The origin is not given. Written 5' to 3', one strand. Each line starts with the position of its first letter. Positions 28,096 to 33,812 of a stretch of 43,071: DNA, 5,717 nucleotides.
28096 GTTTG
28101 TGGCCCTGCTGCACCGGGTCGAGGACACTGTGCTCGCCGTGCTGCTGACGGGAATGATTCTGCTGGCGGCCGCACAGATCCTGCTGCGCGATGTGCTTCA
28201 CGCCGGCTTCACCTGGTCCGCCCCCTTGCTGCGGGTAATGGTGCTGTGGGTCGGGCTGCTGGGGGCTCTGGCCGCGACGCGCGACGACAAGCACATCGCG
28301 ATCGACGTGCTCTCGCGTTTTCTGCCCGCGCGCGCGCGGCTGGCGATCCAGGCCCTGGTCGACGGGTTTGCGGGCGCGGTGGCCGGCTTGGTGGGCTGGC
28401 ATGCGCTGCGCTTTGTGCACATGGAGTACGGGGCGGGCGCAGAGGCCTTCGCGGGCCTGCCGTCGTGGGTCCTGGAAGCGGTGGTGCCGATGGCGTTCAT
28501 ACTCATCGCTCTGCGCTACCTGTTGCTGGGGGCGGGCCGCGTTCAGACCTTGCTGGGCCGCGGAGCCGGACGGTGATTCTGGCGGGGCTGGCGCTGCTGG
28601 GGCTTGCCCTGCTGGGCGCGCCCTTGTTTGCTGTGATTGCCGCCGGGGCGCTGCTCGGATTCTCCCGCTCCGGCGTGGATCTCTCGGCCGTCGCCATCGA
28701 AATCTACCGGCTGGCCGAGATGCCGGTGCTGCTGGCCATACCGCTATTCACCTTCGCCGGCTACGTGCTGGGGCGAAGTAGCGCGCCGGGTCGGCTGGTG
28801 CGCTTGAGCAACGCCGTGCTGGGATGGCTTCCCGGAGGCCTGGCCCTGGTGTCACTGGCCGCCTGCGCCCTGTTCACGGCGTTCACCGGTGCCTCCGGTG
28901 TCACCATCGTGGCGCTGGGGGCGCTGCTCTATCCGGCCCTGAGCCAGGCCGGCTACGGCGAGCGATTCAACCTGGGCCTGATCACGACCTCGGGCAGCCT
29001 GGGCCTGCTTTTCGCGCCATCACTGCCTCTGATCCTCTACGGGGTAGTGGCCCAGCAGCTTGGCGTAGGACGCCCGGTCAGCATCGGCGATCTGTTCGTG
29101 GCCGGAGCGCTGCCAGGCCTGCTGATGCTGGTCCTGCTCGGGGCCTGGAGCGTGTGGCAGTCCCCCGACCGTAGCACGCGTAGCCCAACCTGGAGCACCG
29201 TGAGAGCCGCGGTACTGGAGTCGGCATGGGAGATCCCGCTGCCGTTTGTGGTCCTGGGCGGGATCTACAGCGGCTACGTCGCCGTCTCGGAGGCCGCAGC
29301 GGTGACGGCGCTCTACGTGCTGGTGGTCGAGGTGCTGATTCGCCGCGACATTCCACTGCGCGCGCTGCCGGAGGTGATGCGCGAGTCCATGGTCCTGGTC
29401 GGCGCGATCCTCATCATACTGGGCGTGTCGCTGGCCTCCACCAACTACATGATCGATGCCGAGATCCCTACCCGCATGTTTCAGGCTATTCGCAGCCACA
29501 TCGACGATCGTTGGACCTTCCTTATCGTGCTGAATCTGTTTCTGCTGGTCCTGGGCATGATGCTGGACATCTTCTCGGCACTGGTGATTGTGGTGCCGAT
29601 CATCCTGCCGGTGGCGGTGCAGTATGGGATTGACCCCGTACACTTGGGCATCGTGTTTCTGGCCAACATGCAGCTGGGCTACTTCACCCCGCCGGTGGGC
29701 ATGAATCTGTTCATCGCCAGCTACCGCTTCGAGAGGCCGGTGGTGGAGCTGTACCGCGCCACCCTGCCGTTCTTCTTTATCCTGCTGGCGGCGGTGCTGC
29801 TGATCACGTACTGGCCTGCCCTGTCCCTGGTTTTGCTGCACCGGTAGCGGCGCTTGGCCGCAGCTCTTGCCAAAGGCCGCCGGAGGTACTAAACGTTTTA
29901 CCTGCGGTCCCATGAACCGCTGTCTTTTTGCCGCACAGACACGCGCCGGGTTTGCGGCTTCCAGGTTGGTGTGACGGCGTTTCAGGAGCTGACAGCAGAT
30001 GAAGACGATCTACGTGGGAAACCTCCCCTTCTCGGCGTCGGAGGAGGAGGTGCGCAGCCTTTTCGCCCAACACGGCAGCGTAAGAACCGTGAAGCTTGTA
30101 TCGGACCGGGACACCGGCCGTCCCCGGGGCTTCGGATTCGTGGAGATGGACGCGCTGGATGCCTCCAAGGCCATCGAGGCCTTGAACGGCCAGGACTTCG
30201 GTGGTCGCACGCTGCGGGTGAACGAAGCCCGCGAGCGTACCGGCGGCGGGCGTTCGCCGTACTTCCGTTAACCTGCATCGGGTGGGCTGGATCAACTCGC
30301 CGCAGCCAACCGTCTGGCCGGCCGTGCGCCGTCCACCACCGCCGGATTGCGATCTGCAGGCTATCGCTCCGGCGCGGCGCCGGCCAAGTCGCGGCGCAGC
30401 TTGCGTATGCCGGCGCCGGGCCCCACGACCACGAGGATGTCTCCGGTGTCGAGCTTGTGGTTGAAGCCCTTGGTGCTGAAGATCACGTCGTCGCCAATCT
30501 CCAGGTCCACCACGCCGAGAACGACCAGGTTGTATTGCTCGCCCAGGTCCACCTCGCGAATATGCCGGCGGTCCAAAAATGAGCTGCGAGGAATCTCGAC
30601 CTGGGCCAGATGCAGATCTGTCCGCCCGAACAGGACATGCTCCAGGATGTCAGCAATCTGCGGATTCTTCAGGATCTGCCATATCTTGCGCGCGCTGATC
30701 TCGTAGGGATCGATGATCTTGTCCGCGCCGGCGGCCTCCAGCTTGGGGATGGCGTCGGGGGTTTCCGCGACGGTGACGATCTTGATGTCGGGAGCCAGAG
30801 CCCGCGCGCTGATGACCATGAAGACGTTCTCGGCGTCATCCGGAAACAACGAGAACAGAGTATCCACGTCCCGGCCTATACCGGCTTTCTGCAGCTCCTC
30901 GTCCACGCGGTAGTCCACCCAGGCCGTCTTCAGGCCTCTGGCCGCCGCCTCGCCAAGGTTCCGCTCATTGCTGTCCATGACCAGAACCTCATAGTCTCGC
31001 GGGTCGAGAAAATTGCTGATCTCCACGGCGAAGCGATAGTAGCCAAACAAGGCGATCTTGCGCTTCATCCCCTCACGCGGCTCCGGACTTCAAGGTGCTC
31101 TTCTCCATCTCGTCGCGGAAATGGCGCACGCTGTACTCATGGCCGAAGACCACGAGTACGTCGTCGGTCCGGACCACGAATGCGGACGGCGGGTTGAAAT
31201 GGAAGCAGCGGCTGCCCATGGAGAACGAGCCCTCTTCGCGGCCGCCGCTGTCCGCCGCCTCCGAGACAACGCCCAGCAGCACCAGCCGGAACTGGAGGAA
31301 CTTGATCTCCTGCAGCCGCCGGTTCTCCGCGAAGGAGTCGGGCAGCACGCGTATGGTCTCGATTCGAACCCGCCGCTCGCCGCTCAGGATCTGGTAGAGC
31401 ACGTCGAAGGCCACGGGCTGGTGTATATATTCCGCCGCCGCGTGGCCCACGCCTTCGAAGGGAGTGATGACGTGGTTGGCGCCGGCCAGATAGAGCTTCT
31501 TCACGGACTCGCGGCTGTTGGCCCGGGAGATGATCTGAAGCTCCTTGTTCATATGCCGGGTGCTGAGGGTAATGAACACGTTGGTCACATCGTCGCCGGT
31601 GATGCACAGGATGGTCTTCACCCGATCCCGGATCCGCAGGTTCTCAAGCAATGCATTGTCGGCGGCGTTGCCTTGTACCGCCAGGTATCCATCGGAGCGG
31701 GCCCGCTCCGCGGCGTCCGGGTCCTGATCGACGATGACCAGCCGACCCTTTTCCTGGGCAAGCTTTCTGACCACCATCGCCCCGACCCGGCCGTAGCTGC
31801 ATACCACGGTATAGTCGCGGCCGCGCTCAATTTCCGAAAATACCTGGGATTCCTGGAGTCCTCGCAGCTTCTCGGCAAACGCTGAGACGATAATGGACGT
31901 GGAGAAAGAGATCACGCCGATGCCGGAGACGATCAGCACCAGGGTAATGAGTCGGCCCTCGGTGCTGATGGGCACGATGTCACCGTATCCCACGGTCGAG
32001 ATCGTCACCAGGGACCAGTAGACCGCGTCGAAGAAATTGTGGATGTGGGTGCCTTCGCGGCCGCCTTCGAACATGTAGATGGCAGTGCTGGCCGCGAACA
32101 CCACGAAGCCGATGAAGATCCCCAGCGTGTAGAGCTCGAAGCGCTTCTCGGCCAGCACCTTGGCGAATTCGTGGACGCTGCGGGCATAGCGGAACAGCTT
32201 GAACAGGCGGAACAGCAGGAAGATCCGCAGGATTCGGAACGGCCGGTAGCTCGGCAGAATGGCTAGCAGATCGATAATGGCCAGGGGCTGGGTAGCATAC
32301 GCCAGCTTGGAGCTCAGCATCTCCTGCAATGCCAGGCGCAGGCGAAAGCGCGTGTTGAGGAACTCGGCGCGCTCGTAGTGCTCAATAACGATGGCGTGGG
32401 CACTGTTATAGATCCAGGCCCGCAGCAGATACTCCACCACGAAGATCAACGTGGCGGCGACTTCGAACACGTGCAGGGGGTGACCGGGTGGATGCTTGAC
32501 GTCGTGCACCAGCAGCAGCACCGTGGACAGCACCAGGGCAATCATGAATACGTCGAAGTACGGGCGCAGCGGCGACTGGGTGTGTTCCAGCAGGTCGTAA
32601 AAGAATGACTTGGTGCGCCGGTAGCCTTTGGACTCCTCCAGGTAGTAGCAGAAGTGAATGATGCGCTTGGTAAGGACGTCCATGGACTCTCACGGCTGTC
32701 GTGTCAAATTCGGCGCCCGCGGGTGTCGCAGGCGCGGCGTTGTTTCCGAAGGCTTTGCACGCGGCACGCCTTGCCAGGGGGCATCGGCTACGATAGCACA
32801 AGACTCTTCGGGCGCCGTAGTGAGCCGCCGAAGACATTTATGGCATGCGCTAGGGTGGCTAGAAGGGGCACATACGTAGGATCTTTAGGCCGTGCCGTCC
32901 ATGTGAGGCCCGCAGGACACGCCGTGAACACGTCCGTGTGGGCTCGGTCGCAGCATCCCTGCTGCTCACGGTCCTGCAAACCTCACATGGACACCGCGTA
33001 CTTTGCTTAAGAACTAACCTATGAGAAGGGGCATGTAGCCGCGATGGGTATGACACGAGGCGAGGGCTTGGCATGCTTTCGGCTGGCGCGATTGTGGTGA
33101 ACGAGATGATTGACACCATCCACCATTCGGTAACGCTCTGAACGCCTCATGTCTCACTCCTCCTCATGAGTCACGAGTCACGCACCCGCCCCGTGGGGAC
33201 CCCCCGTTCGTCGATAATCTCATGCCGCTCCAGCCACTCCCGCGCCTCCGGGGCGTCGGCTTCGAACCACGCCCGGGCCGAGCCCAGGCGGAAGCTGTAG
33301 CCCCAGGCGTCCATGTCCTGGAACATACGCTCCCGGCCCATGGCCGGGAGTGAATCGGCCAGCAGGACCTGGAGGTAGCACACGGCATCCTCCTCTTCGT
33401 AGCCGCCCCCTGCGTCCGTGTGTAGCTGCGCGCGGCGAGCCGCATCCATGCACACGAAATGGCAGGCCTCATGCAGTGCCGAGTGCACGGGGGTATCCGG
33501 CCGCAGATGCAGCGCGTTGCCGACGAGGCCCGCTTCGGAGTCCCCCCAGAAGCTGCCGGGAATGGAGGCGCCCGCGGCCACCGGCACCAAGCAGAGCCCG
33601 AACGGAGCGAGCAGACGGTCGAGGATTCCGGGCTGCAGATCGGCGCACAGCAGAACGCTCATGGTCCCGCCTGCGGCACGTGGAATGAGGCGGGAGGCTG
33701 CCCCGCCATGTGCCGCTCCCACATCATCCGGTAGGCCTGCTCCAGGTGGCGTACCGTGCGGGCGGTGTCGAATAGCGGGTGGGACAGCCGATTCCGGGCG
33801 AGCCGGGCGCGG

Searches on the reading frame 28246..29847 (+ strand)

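Call 31: search_protein_families(library=pfam, proteins=[window:28246-29847:+], max_evalue=0.001)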
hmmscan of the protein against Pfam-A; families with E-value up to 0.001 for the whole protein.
window:28246-29847:+ (533 aa): 1 family
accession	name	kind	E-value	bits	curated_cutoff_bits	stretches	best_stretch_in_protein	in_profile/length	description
PF06808.19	DctM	-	5.2e-79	266.4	23.8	1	117-526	4-413/413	Tripartite ATP-independent periplasmic transporter, DctM component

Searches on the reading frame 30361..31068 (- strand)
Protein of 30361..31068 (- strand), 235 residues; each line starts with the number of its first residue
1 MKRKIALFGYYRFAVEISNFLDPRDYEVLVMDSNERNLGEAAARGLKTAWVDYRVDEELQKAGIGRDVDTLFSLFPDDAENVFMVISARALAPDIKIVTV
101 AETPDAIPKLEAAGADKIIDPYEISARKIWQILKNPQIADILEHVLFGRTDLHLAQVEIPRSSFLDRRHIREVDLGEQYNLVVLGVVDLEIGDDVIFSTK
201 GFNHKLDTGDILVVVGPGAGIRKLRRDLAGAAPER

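Call 31: search_protein_families(library=pfam, proteins=[window:30361-31068:-], max_evalue=0.001)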
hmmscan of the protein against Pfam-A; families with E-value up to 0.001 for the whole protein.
window:30361-31068:- (235 aa): 2 families
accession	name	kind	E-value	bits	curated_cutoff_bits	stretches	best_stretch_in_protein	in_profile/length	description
PF02254.24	TrkA_N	-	1.6e-17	64.3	23.8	1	5-121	1-116/116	TrkA-N domain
PF02080.26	TrkA_C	-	4.9e-07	30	27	1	154-227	1-69/71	TrkA-C domain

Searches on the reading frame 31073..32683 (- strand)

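Call 31: search_protein_families(library=pfam, proteins=[window:31073-32683:-], max_evalue=0.001)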
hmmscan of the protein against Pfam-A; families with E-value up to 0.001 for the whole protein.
window:31073-32683:- (536 aa): 3 families
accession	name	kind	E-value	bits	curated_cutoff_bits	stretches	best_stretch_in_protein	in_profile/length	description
PF02254.24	TrkA_N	-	2.8e-29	102.2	23.8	1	293-408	2-116/116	TrkA-N domain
PF00520.37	Ion_trans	-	2.3e-24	86.3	25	1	41-271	2-235/241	Ion transport protein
PF07885.22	Ion_trans_2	-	2.6e-19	69.3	22.5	1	193-269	4-77/79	Ion channel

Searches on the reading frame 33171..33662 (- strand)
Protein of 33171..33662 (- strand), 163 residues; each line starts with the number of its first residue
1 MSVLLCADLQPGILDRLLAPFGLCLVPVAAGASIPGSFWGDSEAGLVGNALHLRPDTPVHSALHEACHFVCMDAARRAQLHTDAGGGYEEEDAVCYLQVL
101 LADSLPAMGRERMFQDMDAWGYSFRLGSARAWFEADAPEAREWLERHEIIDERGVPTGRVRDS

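Call 81: search_protein_families(library=pfam, proteins=[window:33171-33662:-], max_evalue=0.1)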
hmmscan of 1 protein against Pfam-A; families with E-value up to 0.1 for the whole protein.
window:33171-33662:- (163 aa): 0 families
